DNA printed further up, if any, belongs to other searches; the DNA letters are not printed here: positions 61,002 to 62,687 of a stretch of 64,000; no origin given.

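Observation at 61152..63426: Tandem LigB-type extradiol dioxygenase genes with a fused RidA domain, an aminophenol-pathway-like arrangement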

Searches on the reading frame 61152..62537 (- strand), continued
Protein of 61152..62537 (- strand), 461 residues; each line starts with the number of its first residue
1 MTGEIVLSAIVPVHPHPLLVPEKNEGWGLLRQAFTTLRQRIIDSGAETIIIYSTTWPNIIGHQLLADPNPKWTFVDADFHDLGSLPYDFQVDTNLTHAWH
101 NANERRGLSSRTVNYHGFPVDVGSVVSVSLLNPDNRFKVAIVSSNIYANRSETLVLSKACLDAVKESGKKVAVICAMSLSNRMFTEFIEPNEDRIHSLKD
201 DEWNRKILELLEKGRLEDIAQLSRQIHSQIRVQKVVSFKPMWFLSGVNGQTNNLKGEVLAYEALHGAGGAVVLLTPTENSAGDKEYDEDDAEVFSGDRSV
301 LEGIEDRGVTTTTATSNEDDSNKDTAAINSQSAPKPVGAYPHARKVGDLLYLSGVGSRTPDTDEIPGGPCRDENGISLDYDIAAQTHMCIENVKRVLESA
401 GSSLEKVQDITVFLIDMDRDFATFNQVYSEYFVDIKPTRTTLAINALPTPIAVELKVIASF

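Call 68: find_homologous_proteins(query=P0124, max_evalue=1e-30)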
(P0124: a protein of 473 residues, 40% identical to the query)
Query P0124 (473 aa): 1553 proteins with E <= 1e-30 among 8000 candidates; the best 120 are listed.
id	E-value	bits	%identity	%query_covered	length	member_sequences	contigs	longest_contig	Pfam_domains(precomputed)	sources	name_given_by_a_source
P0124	0.0e+0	1092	100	100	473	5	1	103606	PF01042.27,PF02900.24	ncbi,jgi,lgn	jgi:enamine deaminase RidA (YjgF/YER057c/UK114 family)/aromatic ring-opening dioxygenase catalytic s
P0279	3.1e-164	565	55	98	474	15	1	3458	PF01042.27,PF02900.24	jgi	jgi:2-aminophenol/2-amino-5-chlorophenol 1,6-dioxygenase alpha subunit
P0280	4.9e-163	561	54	98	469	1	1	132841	PF01042.27,PF02900.24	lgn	-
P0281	7.9e-163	561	57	98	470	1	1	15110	PF01042.27,PF02900.24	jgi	-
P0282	2.8e-162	559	56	98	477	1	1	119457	PF01042.27,PF02900.24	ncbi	-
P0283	7.1e-162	558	55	98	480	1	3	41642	PF01042.27,PF02900.24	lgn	-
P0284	8.8e-162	557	55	98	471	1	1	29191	PF01042.27,PF02900.24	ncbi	-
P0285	1.2e-161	557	55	98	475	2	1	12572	PF01042.27,PF02900.24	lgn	-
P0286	2.9e-161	556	55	98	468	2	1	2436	PF01042.27,PF02900.24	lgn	-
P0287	8.8e-161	554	55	98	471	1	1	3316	PF01042.27,PF02900.24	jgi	jgi:2-aminophenol/2-amino-5-chlorophenol 1,6-dioxygenase alpha subunit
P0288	1.6e-160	553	55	98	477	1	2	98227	PF01042.27,PF02900.24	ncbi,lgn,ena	-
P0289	2.1e-160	553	55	98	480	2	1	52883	PF01042.27,PF02900.24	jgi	jgi:2-aminophenol/2-amino-5-chlorophenol 1,6-dioxygenase alpha subunit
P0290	2.3e-160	553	55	98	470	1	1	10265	PF01042.27,PF02900.24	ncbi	-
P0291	3.5e-160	552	55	98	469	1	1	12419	PF01042.27,PF02900.24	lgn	-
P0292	2.9e-159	549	52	98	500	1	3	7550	PF01042.27,PF02900.24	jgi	jgi:2-aminophenol/2-amino-5-chlorophenol 1,6-dioxygenase alpha subunit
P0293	7.8e-159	548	53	98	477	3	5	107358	PF01042.27,PF02900.24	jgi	jgi:2-aminophenol/2-amino-5-chlorophenol 1,6-dioxygenase alpha subunit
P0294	9.6e-159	547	54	98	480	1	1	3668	PF01042.27,PF02900.24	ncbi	-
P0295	1.2e-158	547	54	98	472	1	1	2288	PF01042.27,PF02900.24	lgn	-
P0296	5.4e-158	545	54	98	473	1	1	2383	PF01042.27,PF02900.24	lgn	-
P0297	2.1e-157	543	54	98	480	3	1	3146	PF01042.27,PF02900.24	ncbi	-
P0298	2.4e-157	543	54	98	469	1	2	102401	PF01042.27,PF02900.24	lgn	-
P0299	7.5e-157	541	52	98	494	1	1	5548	PF01042.27,PF02900.24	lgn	-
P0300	8.5e-157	541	54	98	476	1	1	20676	PF01042.27,PF02900.24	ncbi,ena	-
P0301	1.7e-156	540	52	98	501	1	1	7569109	PF01042.27,PF02900.24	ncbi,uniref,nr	ncbi:Rid family hydrolase [Oligoflexus tunisiensis]|uniref:Rid family hydrolase n=1 Tax=Oligoflexus 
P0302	2.8e-156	539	54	98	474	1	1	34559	PF01042.27,PF02900.24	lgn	-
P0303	2.3e-155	536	53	98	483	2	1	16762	PF01042.27,PF02900.24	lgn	-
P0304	9.4e-155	534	53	98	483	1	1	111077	PF01042.27,PF02900.24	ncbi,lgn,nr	ncbi:MAG: hypothetical protein H7249_16535 [Chitinophagaceae bacterium]|nr:hypothetical protein [Oli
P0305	2.4e-154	533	52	99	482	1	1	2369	PF01042.27,PF02900.24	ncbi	-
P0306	1.4e-153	530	53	98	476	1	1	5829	PF01042.27,PF02900.24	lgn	-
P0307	1.9e-153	530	52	98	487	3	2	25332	PF01042.27,PF02900.24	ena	-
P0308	2.6e-153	529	52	99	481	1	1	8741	PF01042.27,PF02900.24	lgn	-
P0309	1.8e-152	527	50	98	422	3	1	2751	PF01042.27,PF02900.24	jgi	jgi:2-aminomuconate deaminase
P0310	2.6e-152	526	51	98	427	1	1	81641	PF01042.27,PF02900.24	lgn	-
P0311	2.7e-152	526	51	98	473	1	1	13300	PF01042.27,PF02900.24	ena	-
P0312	1.3e-151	524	51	98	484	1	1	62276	PF01042.27,PF02900.24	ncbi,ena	-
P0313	1.5e-151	523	50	99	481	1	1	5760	PF01042.27,PF02900.24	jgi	jgi:2-aminophenol/2-amino-5-chlorophenol 1,6-dioxygenase alpha subunit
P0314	2.6e-151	523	52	98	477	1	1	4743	PF01042.27,PF02900.24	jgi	-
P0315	5.4e-151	522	51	98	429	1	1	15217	PF01042.27,PF02900.24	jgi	jgi:reactive intermediate/imine deaminase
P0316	6.0e-151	522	52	98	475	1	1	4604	PF01042.27,PF02900.24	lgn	-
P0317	8.1e-151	521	53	98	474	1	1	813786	PF01042.27,PF02900.24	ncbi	ncbi:MAG: Rid family hydrolase [Oligoflexus sp.]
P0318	9.3e-151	521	50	98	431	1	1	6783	PF01042.27,PF02900.24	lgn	-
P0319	1.4e-150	520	51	99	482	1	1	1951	PF01042.27,PF02900.24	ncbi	-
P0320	2.0e-150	520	51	98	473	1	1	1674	PF01042.27,PF02900.24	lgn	-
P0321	2.6e-150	519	50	98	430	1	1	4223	PF01042.27,PF02900.24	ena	-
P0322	3.3e-150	519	50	98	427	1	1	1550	PF01042.27,PF02900.24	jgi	jgi:reactive intermediate/imine deaminase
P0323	6.1e-150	518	51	98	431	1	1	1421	PF01042.27,PF02900.24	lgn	-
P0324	7.3e-150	518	52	98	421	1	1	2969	PF01042.27,PF02900.24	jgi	jgi:reactive intermediate/imine deaminase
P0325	2.5e-149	516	49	98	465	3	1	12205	PF01042.27,PF02900.24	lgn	-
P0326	3.9e-149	516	50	98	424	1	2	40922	PF01042.27,PF02900.24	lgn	-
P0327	4.0e-149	516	50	99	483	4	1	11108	PF01042.27,PF02900.24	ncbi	-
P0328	5.6e-149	515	51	98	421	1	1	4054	PF01042.27,PF02900.24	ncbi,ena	-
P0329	5.9e-149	515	51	98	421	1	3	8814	PF01042.27,PF02900.24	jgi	jgi:reactive intermediate/imine deaminase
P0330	7.6e-149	515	51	98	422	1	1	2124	PF01042.27,PF02900.24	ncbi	-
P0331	7.7e-149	515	50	98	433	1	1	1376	PF01042.27,PF02900.24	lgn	-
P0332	8.7e-149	514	50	99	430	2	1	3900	PF01042.27,PF02900.24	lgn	-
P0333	1.1e-148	514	50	97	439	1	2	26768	PF01042.27,PF02900.24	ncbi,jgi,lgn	jgi:reactive intermediate/imine deaminase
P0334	1.1e-148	514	51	98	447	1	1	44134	PF01042.27,PF02900.24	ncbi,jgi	jgi:reactive intermediate/imine deaminase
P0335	1.2e-148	514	51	98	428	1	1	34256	PF01042.27,PF02900.24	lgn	-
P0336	1.2e-148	514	49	99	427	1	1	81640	PF01042.27,PF02900.24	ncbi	-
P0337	2.6e-148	513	50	98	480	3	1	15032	PF01042.27,PF02900.24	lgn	-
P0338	3.3e-148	512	51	98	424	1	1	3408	PF01042.27,PF02900.24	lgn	-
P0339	4.5e-148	512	51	98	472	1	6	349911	PF01042.27,PF02900.24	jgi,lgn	jgi:2-aminophenol/2-amino-5-chlorophenol 1,6-dioxygenase alpha subunit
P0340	5.2e-148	512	50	98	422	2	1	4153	PF01042.27,PF02900.24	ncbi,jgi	jgi:reactive intermediate/imine deaminase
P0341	5.5e-148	512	50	98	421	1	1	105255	PF01042.27,PF02900.24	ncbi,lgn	-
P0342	5.6e-148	512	51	98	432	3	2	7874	PF01042.27,PF02900.24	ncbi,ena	-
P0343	7.1e-148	511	50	98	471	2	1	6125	PF01042.27,PF02900.24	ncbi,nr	ncbi:MAG: hypothetical protein KDD61_17310 [Bdellovibrionales bacterium]|nr:hypothetical protein [Bd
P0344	7.5e-148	511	51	98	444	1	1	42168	PF01042.27,PF02900.24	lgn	-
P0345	1.0e-147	511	50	98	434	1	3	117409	PF01042.27,PF02900.24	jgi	jgi:reactive intermediate/imine deaminase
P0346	1.0e-147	511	50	98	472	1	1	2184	PF01042.27,PF02900.24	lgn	-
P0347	1.3e-147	511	50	98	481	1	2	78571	PF01042.27,PF02900.24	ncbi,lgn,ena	-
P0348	1.4e-147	510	50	98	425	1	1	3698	PF01042.27,PF02900.24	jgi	jgi:reactive intermediate/imine deaminase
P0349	1.6e-147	510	50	98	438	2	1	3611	PF01042.27,PF02900.24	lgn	-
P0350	1.9e-147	510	51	98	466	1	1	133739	PF01042.27,PF02900.24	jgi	jgi:2-aminophenol/2-amino-5-chlorophenol 1,6-dioxygenase alpha subunit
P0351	2.1e-147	510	51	98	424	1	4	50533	PF01042.27,PF02900.24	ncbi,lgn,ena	-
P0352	2.1e-147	510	49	98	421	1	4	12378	PF01042.27,PF02900.24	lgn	-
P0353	2.4e-147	510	50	98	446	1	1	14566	PF01042.27,PF02900.24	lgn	-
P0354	2.7e-147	509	49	98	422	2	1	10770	PF01042.27,PF02900.24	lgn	-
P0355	3.6e-147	509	51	98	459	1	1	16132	PF01042.27,PF02900.24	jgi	-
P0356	4.0e-147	509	52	98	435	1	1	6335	PF01042.27,PF02900.24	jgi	jgi:2-aminomuconate deaminase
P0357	4.1e-147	509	50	98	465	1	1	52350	PF01042.27,PF02900.24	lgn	-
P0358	4.7e-147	509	49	98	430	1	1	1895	PF01042.27,PF02900.24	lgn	-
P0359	5.6e-147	508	50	98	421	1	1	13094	PF01042.27,PF02900.24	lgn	-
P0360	6.2e-147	508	49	98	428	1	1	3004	PF01042.27,PF02900.24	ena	-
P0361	7.3e-147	508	50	98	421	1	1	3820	PF01042.27,PF02900.24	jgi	jgi:reactive intermediate/imine deaminase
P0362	7.7e-147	508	50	98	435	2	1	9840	PF01042.27,PF02900.24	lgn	-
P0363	8.4e-147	508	50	98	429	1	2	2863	PF01042.27,PF02900.24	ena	-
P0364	1.6e-146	507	50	98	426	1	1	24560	PF01042.27,PF02900.24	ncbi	-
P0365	2.1e-146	507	50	98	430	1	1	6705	PF01042.27,PF02900.24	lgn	-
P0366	2.1e-146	507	50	99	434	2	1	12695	PF01042.27,PF02900.24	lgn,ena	-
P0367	2.2e-146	506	51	98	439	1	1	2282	PF01042.27,PF02900.24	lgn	-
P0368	4.0e-146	506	49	98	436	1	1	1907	PF01042.27,PF02900.24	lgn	-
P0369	4.2e-146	506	50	98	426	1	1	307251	PF01042.27,PF02900.24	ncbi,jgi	jgi:reactive intermediate/imine deaminase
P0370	4.6e-146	505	49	98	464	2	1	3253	PF01042.27,PF02900.24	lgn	-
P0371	5.3e-146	505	50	99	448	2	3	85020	PF01042.27,PF02900.24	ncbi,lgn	-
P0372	6.4e-146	505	50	98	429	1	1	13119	PF01042.27,PF02900.24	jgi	-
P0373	7.7e-146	505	51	98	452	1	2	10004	PF01042.27,PF02900.24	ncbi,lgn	-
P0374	8.3e-146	505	50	98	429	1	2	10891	PF01042.27,PF02900.24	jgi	jgi:2-aminophenol/2-amino-5-chlorophenol 1,6-dioxygenase alpha subunit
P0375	1.2e-145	504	50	98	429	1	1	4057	PF01042.27,PF02900.24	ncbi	-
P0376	1.3e-145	504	49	99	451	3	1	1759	PF01042.27,PF02900.24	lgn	-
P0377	1.5e-145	504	50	98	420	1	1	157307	PF01042.27,PF02900.24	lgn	-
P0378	1.7e-145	504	48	98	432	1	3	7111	PF01042.27,PF02900.24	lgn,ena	-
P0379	2.0e-145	503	49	99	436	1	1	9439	PF01042.27,PF02900.24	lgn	-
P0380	2.3e-145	503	50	98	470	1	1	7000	PF01042.27,PF02900.24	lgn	-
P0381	3.8e-145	502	49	98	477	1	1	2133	PF01042.27,PF02900.24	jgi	jgi:enamine deaminase RidA (YjgF/YER057c/UK114 family)/aromatic ring-opening dioxygenase catalytic s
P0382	5.4e-145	502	49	98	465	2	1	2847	PF01042.27,PF02900.24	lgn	-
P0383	6.0e-145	502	49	98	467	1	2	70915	PF01042.27,PF02900.24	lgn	-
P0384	6.1e-145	502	50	98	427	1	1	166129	PF01042.27,PF02900.24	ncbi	-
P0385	7.2e-145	501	49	98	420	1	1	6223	PF01042.27,PF02900.24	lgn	-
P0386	7.9e-145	501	49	98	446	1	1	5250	PF01042.27,PF02900.24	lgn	-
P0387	8.3e-145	501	49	98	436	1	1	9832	PF01042.27,PF02900.24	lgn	-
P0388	1.2e-144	501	49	98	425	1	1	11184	PF01042.27,PF02900.24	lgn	-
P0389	1.3e-144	501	48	98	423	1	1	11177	PF01042.27,PF02900.24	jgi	-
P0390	1.5e-144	500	49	98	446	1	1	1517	PF01042.27,PF02900.24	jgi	jgi:reactive intermediate/imine deaminase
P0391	1.9e-144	500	49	98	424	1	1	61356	PF01042.27,PF02900.24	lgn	-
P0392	2.0e-144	500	49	98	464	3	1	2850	PF01042.27,PF02900.24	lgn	-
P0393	2.2e-144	500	49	98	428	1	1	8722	PF01042.27,PF02900.24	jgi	jgi:reactive intermediate/imine deaminase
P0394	2.2e-144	500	49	98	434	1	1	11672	PF01042.27,PF02900.24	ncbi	-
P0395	2.8e-144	500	48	98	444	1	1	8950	PF01042.27,PF02900.24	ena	-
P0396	2.9e-144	499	49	98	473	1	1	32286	PF01042.27,PF02900.24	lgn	-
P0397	2.9e-144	499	48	98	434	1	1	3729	PF01042.27,PF02900.24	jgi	jgi:reactive intermediate/imine deaminase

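Call 69: find_encoding_contigs(protein=P0301, flank=10000, max_places=1)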
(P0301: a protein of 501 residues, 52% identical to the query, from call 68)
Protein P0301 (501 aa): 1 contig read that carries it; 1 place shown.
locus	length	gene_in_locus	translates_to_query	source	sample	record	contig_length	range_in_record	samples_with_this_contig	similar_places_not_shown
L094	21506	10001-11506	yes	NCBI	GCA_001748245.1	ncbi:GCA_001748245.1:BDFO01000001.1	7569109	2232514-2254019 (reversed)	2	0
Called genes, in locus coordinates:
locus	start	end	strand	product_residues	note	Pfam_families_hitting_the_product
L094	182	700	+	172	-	-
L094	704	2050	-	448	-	-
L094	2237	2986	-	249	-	-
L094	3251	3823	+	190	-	-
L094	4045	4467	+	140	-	PF00571:CBS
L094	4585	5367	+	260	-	PF00106:adh_short, PF08659:KR, PF13460:NAD_binding_10 (weak), PF13561:adh_short_C2, PF08643:DUF1776 (weak)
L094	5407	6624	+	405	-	PF00296:Bac_luciferase (weak)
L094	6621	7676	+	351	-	PF06089:Asparaginase_II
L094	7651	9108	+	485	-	PF00171:Aldedh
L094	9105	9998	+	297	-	PF02900:LigB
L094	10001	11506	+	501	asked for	PF02900:LigB, PF01042:Ribonuc_L-PSP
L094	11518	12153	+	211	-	PF04199:Cyclase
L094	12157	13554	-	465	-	PF00150:Cellulase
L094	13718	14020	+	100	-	PF00111:Fer2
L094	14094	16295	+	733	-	PF00384:Molybdopterin, PF01568:Molydop_binding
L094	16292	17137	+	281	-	PF02634:FdhD-NarQ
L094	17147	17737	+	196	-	PF00881:Nitroreductase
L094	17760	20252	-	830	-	PF07504:FTP (weak), PF03413:PepSY (faint), PF01483:P_proprotein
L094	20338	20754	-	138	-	PF00472:RF-1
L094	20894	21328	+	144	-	PF03692:CxxCxxCC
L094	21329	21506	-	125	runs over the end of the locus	-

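Call 70: find_encoding_contigs(protein=P0369, flank=10000, max_places=1)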
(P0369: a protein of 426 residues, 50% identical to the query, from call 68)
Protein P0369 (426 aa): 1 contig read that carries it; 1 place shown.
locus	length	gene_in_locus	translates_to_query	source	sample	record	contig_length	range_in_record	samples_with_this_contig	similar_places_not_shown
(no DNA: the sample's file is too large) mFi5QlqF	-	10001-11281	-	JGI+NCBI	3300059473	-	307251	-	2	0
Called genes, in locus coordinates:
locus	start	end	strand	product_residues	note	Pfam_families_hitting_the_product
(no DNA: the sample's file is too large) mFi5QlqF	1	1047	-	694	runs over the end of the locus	PF03167:UDG (faint)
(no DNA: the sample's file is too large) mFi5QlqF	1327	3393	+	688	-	PF07969:Amidohydro_3 (faint), PF01979:Amidohydro_1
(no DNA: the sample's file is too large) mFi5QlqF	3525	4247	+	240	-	PF00565:SNase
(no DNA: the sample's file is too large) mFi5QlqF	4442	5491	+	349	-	PF06089:Asparaginase_II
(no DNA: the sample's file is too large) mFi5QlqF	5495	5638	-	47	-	-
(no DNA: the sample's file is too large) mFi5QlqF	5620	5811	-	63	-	-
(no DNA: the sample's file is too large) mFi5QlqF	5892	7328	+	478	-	PF00171:Aldedh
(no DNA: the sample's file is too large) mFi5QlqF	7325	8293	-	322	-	PF14257:DUF4349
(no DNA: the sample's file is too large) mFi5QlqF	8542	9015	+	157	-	PF16267:DUF4920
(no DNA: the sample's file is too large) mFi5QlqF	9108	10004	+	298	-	PF02900:LigB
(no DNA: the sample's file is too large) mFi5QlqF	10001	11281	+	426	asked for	PF02900:LigB, PF01042:Ribonuc_L-PSP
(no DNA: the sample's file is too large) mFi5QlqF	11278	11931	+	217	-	PF04199:Cyclase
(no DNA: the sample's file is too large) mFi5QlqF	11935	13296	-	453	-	-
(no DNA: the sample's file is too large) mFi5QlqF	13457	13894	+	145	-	-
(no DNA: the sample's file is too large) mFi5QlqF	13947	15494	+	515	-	PF01039:Carboxyl_trans, PF03255:ACCA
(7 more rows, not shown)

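Call 72: search_solved_structures(query=L001:3819-5048:+, max_evalue=0.01)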
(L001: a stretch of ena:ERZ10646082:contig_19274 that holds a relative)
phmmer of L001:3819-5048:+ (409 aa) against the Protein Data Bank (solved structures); distinct sequences matched with E-value up to 0.01: 0.

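Call 73: search_solved_structures(query=L001:14313-15059:-, max_evalue=0.01)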
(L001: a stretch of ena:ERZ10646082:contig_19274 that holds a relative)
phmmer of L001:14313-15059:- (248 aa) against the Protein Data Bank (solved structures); distinct sequences matched with E-value up to 0.01: 17.
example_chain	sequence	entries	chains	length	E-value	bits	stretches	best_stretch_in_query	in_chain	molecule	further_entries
9x6a_A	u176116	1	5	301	2.3e-15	59.9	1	30-242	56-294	carboxylesterase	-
9pjb_A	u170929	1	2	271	1.2e-13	54.2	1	18-226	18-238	MHETase MHT043-5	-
8b4u_A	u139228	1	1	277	2.2e-09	40.3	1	16-227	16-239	Alpha/beta hydrolase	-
7wwh_A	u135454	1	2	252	2.1e-05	27.2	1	29-210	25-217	Alpha/beta hydrolase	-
8wt1_A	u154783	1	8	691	6.2e-05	25.7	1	97-207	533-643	S9 family peptidase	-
2ecf_A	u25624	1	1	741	7.1e-05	25.5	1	87-217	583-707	Dipeptidyl peptidase IV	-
9n8r_A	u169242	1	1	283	7.4e-05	25.5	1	33-233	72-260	Lipase 1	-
6nkf_A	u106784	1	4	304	0.00019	24.1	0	33-209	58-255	Lip_vut4, C3L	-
6mly_A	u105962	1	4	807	0.00022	23.9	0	17-163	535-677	Bifunctional GH43-CE protein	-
6a6o_A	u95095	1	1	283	0.00037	23.2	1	29-214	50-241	Esterase/lipase-like protein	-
3ksr_A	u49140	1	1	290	0.00043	22.9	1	85-230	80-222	Putative serine hydrolase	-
4n5h_X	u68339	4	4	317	0.0014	21.2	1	29-125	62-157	Esterase/lipase | Esterase B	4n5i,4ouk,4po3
6xyc_A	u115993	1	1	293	0.0048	19.5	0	25-195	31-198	Acetyl xylan esterase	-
6tkx_A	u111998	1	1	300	0.0053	19.4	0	25-195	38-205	Carbohydrate esterase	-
4e11_A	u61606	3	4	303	0.0054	19.3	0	31-236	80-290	kynurenine formamidase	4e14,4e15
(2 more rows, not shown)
